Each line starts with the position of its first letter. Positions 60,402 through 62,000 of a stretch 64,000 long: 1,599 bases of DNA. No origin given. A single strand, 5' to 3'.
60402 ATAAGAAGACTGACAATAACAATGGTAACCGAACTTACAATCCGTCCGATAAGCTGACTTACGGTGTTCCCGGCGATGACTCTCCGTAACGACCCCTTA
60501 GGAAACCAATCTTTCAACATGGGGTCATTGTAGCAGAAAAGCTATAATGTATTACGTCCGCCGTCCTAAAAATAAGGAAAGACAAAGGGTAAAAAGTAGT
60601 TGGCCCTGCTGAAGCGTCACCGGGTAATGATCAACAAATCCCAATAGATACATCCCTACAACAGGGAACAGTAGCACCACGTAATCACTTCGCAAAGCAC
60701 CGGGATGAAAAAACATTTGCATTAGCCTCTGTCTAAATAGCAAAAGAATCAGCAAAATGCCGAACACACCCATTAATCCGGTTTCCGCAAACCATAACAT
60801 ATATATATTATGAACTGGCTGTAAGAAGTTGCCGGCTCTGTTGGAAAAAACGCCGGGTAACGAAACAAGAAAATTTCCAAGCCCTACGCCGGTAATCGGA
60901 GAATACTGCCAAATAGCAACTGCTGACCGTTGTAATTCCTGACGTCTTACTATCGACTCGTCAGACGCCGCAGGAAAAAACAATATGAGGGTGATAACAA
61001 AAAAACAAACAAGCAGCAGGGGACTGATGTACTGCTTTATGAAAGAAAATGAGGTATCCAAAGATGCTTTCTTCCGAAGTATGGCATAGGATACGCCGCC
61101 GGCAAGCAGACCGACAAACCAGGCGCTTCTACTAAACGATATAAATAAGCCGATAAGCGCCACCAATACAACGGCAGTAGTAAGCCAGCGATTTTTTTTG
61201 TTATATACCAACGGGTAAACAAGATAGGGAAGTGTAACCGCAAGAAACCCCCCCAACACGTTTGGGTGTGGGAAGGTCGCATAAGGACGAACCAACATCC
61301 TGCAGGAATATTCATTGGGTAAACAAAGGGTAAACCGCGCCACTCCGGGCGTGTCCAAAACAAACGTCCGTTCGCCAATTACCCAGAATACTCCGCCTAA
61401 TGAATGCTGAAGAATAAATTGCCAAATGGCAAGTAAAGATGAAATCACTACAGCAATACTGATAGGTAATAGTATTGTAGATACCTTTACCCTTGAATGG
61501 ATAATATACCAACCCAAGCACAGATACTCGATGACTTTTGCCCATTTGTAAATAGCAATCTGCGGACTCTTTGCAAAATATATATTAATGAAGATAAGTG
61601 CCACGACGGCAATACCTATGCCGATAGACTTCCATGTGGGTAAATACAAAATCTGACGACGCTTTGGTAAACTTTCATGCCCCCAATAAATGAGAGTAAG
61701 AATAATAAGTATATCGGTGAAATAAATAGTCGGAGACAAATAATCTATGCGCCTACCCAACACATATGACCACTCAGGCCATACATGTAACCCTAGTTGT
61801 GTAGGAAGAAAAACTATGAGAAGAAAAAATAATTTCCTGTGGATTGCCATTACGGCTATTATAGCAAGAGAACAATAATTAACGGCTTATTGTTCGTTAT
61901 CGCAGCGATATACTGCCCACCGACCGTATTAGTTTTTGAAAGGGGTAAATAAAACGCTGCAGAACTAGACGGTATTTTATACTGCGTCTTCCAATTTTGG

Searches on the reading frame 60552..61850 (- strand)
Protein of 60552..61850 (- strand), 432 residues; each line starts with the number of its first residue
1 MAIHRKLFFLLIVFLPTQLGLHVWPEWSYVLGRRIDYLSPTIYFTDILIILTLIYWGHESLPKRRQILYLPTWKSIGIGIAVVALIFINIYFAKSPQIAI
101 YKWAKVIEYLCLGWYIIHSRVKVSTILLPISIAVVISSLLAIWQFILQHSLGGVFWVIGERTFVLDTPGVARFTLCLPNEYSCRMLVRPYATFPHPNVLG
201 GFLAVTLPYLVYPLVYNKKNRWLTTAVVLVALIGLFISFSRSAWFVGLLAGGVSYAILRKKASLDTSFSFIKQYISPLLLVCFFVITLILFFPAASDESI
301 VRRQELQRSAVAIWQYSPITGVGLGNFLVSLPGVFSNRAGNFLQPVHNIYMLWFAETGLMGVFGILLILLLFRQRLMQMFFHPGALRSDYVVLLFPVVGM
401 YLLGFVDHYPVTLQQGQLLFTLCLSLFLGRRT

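Call 27: search_protein_families(library=pfam, proteins=[window:60552-61850:-], max_evalue=0.0001)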
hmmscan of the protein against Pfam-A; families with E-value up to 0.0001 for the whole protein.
window:60552-61850:- (432 aa): 1 family
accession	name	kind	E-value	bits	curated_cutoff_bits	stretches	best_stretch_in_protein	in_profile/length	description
PF04932.20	Wzy_C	-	1.3e-12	48.2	31.7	1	227-365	2-148/149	O-Antigen ligase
